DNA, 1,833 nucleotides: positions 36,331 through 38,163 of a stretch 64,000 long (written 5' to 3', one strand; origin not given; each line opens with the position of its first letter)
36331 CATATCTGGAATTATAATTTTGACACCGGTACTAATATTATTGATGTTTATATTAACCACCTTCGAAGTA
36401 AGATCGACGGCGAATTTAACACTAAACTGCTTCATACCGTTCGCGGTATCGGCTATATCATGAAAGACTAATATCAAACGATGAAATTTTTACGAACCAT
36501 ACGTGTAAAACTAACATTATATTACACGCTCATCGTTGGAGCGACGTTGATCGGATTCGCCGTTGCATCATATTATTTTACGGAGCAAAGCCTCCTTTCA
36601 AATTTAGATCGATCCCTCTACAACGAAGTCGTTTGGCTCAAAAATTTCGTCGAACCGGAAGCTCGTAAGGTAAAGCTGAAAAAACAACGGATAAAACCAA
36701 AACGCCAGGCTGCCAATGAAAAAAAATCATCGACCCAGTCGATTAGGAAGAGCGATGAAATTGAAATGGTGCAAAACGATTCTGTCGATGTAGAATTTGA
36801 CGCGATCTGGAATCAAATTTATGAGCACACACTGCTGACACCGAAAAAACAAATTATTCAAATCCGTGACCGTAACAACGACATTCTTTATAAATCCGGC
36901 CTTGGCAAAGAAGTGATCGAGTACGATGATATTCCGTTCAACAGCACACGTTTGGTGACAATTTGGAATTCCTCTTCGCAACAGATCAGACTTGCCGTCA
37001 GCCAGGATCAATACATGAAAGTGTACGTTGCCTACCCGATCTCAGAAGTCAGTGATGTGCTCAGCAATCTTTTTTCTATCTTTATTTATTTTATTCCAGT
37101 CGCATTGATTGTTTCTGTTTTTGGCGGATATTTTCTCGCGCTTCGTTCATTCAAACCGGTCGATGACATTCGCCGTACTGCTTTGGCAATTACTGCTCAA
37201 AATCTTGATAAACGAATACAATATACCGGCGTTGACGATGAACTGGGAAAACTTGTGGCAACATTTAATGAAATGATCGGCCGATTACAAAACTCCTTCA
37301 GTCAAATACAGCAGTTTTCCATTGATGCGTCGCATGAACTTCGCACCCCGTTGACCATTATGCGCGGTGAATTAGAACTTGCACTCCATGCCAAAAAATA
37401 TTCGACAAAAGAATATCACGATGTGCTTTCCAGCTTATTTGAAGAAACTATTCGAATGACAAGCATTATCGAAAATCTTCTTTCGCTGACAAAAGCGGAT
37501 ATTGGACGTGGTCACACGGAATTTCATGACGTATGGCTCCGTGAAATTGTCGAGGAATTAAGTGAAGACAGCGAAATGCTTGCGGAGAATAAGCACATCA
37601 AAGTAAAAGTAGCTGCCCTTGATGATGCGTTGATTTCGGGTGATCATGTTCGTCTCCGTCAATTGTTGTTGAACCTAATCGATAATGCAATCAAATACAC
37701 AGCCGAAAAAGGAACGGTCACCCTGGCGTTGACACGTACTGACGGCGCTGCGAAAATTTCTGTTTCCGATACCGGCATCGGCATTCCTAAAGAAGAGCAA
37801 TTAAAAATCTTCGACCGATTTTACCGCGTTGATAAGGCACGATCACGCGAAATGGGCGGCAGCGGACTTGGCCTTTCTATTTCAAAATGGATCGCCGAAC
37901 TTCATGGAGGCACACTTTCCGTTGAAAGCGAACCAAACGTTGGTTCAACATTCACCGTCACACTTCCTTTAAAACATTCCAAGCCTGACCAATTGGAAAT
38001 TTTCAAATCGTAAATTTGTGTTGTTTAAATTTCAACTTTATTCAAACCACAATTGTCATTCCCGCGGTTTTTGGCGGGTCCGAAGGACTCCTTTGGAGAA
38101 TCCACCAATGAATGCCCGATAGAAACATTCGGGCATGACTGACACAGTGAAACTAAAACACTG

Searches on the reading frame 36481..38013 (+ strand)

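Call 60: search_protein_families(library=ncbifam, proteins=[window:36481-38013:+], max_evalue=1e-10)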
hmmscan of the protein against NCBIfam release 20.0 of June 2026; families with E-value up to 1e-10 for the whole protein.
window:36481-38013:+ (510 aa): 71 families (the best 25 are shown)
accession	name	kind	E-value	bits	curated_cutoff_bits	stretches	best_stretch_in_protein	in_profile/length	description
TIGR01386.1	cztS_silS_copS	subfamily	2.5e-79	267.4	292.55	1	135-496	118-457/457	heavy metal sensor histidine kinase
NF033092.0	HK_WalK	equivalog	3e-77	260.6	725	2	277-497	373-594/594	cell wall metabolism sensor histidine kinase WalK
NF041735.1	hist_kin_RppB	equivalog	1.3e-70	238.4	400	1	270-496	210-438/438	two-component system sensor histidine kinase RppB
NF046044.1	PnpS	equivalog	5.2e-70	236.4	400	1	279-496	173-390/390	two-component system histidine kinase PnpS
NF040691.1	MtrAB_MtrB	equivalog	3.5e-62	211.1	450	1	173-499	162-494/507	MtrAB system histidine kinase MtrB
TIGR02966.1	phoR_proteo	equivalog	1.1e-61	208.7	334.2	1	277-495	115-333/333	phosphate regulon sensor histidine kinase PhoR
NF007345.0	PRK09835.1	subfamily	4e-59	200.4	423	1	174-497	160-480/482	Cu(+)/Ag(+) sensor histidine kinase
NF045903.1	CuHisKinLciSLeg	equivalog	1.2e-55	189.4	700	1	201-495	65-356/357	copper-responsive two-component system sensor histidine kinase LciS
NF012163.2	BaeS_SmeS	equivalog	1.6e-52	179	500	1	206-496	171-457/457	sensor histidine kinase efflux regulator BaeS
NF047874.1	MASE3_PAS_HK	subfamily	4.7e-51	174.4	560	1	276-504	398-632/655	MASE3 domain-containing sensor histidine kinase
NF007837.0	PRK10549.1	equivalog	3.5e-49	167.8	603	1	207-501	172-462/466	envelope stress sensor histidine kinase BaeS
NF007007.0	PRK09470.1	equivalog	5.6e-49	167.3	486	1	73-500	48-462/463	envelope stress sensor histidine kinase CpxA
NF008312.0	PRK11100.1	equivalog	8.3e-48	163.4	356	1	183-498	166-475/477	two-component system sensor histidine kinase CreC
NF052314.1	T9SS_HK_PorY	subfamily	4.7e-46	157.7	350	1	173-484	108-408/418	PorY family sensor histidine kinase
NF008025.0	PRK10755.1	equivalog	8.4e-44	149.7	314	1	159-498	31-357/362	two-component system sensor histidine kinase PmrB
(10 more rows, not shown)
